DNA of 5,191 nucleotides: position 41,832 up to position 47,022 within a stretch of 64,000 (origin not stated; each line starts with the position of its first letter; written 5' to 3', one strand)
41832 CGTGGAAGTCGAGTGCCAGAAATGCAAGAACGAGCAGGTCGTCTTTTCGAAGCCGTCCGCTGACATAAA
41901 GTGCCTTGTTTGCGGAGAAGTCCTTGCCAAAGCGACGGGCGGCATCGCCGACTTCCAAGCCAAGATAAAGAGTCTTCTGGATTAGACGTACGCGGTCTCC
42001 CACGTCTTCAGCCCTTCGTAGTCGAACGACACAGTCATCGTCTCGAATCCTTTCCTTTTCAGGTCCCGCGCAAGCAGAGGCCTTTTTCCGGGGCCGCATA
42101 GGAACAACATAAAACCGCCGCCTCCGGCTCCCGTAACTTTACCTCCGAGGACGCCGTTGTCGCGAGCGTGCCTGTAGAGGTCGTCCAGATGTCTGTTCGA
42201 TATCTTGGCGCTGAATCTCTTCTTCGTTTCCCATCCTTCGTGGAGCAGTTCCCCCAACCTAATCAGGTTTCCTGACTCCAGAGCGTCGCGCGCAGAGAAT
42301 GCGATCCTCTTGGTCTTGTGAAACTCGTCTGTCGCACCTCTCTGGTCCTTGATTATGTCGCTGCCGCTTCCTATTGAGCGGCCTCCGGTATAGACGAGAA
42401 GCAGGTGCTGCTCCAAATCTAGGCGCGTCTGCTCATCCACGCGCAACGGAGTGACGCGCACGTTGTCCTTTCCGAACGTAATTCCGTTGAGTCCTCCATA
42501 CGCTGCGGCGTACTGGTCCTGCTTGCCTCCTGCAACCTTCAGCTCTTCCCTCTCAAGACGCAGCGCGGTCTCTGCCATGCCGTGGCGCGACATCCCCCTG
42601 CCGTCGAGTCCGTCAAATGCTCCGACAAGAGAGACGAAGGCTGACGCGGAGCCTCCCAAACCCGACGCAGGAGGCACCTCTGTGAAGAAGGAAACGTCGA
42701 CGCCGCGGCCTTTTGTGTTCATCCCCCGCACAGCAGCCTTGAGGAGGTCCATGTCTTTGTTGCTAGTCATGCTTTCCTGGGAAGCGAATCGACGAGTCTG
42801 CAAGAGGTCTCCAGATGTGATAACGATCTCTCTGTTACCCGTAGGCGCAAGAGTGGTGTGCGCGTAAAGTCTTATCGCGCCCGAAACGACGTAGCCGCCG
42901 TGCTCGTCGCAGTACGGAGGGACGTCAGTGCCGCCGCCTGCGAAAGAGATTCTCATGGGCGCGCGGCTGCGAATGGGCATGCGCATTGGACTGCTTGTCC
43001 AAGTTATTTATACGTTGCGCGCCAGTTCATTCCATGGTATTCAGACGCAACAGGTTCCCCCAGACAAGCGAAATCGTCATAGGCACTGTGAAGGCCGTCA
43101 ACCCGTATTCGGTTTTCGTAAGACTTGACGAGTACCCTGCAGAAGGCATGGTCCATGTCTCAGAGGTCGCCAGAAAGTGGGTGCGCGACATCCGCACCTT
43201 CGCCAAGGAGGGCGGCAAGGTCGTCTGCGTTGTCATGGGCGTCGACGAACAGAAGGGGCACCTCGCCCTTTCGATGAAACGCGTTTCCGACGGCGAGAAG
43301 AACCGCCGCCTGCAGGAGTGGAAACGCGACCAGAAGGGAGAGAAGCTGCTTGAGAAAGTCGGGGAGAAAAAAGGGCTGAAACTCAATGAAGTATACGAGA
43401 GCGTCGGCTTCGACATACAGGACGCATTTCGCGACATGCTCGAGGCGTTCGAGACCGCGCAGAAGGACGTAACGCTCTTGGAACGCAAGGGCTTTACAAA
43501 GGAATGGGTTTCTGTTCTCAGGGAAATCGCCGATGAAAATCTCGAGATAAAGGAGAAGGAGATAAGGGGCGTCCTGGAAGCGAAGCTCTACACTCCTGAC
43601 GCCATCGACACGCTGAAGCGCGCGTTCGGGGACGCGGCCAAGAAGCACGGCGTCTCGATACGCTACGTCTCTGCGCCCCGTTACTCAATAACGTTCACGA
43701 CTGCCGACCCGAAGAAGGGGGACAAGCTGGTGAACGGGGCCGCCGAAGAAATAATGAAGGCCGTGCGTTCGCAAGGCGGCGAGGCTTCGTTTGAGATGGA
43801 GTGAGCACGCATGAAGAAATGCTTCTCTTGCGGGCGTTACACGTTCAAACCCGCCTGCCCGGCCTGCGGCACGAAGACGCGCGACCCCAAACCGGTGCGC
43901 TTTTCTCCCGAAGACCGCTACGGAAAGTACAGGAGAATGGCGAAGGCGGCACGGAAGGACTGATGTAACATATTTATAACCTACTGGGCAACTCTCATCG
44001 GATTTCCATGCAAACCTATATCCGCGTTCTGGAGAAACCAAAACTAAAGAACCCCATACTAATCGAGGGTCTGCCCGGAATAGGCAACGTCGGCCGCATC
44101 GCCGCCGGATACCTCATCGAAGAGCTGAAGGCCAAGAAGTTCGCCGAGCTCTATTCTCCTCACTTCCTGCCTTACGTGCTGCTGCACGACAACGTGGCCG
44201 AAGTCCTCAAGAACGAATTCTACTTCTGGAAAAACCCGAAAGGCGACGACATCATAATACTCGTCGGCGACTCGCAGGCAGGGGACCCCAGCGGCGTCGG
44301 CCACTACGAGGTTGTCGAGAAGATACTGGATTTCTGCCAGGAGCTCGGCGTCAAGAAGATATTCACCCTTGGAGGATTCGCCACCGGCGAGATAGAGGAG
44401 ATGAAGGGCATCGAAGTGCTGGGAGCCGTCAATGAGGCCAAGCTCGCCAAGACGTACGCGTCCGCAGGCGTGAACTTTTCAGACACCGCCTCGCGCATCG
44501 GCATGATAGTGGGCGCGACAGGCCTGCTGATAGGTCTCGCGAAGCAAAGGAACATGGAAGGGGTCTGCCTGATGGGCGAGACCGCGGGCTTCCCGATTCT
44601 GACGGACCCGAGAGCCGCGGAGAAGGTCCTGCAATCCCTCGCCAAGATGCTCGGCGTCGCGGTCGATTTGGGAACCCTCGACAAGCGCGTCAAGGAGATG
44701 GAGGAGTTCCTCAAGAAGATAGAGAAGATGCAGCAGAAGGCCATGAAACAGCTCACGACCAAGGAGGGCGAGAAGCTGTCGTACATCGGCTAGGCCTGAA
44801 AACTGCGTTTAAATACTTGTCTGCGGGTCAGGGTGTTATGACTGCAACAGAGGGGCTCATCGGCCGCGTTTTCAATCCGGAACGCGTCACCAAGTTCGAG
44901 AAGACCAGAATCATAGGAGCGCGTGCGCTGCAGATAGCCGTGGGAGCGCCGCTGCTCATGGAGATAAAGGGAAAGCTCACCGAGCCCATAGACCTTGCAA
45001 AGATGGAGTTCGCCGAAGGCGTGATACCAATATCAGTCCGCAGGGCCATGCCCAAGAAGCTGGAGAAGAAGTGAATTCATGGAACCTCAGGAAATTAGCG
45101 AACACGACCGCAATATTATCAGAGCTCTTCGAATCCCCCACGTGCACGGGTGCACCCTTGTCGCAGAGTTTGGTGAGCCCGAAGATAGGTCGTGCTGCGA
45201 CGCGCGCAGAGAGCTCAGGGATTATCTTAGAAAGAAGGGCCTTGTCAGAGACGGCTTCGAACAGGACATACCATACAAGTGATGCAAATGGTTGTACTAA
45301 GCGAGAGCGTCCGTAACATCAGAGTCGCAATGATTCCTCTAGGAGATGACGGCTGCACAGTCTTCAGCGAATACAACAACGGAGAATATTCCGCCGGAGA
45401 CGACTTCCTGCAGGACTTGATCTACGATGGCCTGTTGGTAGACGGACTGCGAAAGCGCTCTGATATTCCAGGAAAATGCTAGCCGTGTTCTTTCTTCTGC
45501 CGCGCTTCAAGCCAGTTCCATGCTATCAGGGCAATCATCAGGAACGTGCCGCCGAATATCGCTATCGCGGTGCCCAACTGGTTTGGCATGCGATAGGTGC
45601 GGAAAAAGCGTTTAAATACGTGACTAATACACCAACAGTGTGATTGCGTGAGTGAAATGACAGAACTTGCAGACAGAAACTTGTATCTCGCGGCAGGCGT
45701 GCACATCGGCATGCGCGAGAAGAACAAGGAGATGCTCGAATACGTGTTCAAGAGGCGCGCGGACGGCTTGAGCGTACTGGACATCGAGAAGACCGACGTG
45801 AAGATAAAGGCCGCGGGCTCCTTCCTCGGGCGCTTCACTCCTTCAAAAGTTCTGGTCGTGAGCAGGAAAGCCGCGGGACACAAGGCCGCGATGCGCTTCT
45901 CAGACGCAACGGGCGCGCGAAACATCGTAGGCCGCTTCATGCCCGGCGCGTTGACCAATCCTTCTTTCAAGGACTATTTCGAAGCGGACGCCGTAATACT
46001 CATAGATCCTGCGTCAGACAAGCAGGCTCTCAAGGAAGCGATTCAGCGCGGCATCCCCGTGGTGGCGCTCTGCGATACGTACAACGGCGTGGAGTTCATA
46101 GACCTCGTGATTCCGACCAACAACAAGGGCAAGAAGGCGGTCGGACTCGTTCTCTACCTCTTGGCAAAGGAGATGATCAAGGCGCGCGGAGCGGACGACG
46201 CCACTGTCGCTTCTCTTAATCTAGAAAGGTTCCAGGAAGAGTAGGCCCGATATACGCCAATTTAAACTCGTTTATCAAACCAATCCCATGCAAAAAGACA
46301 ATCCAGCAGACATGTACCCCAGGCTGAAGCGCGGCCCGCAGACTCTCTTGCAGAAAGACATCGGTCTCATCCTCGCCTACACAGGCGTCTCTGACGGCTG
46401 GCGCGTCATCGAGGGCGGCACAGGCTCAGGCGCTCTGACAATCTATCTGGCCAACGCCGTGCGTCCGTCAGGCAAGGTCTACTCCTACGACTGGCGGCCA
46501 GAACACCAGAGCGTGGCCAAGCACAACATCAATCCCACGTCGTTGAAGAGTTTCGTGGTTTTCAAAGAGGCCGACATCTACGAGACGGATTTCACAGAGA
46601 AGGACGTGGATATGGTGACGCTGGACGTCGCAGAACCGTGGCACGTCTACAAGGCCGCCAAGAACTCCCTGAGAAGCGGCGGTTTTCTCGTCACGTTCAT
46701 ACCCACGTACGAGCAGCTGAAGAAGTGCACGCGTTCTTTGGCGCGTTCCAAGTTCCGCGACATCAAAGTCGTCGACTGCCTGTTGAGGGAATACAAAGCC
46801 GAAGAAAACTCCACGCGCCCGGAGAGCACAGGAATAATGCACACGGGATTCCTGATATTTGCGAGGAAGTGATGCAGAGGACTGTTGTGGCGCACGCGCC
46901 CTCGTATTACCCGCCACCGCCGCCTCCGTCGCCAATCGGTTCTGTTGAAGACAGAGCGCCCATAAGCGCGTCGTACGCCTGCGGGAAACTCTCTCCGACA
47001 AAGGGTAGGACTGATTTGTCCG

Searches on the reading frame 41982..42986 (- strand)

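Call 14: search_protein_families(library=pfam, proteins=[window:41982-42986:-], max_evalue=0.00001)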
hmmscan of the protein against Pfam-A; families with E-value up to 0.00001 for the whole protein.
window:41982-42986:- (334 aa): 2 families
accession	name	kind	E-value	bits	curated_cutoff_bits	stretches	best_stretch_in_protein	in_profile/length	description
PF00288.32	GHMP_kinases_N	-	9.7e-15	55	22.3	1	82-165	3-87/87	GHMP kinases N terminal domain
PF08544.19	GHMP_kinases_C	-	5.7e-12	46.3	21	1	233-312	2-82/85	GHMP kinases C terminal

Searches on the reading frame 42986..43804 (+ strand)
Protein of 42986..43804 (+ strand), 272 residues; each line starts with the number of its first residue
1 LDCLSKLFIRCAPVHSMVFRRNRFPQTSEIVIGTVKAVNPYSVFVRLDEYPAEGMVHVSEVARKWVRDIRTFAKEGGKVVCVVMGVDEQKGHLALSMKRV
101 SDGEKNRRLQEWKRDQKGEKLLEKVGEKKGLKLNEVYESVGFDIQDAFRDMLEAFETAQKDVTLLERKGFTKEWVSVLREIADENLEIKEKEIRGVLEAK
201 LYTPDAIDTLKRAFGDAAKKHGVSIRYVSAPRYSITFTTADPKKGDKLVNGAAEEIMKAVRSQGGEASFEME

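Call 14: search_protein_families(library=pfam, proteins=[window:42986-43804:+], max_evalue=0.00001)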
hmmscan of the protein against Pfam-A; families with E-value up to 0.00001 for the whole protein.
window:42986-43804:+ (272 aa): 2 families
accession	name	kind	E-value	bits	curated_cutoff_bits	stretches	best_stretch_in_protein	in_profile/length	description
PF07541.17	EIF_2_alpha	-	9e-19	68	22.8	1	137-241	2-113/114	Eukaryotic translation initiation factor 2 alpha subunit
PF00575.29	S1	-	2.1e-12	47.6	22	1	26-98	3-74/74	S1 RNA binding domain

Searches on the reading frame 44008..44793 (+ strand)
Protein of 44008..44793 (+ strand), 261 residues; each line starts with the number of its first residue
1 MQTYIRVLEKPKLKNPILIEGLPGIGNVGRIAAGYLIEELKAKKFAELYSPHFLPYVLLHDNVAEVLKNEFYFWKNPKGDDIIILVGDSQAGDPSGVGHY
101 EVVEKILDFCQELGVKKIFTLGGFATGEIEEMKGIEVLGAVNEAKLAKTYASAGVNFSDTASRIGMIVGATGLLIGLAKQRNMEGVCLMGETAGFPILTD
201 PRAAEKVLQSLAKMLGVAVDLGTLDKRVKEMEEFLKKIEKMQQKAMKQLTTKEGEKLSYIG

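Call 14: search_protein_families(library=pfam, proteins=[window:44008-44793:+], max_evalue=0.00001)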
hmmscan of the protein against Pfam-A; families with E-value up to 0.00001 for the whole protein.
window:44008-44793:+ (261 aa): 1 family
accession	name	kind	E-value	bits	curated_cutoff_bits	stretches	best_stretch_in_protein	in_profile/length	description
PF09754.15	PAC2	-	7.3e-51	173.5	25.8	1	18-238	1-214/215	PAC2 family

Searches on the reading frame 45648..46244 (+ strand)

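Call 14: search_protein_families(library=pfam, proteins=[window:45648-46244:+], max_evalue=0.00001)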
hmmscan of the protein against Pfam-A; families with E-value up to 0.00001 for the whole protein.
window:45648-46244:+ (198 aa): 1 family
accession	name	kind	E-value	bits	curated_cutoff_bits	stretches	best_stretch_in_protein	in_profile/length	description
PF00318.25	Ribosomal_S2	-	1.2e-22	80.7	26.1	2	114-177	151-214/216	Ribosomal protein S2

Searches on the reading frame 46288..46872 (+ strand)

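Call 14: search_protein_families(library=pfam, proteins=[window:46288-46872:+], max_evalue=0.00001)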
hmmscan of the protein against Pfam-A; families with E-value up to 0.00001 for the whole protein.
window:46288-46872:+ (194 aa): 6 families
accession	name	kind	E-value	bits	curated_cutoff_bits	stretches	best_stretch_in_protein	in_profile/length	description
PF08704.16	GCD14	-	1.6e-32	113.6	26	1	17-174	21-182/247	tRNA methyltransferase complex GCD14 subunit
PF13847.12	Methyltransf_31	-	9.8e-10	38.7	27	1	36-136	3-109/145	Methyltransferase domain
PF13649.12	Methyltransf_25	-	1.8e-07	32.2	27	1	40-132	1-97/97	Methyltransferase domain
PF01135.25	PCMT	-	2.4e-07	31.2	20.3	1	27-144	64-180/210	Protein-L-isoaspartate(D-aspartate) O-methyltransferase (PCMT)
PF08241.18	Methyltransf_11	-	5.8e-07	30.5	21.2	1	43-135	3-94/95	Methyltransferase domain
PF13578.12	Methyltransf_24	-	7.4e-06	27.2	26.3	0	41-135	1-101/105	Methyltransferase domain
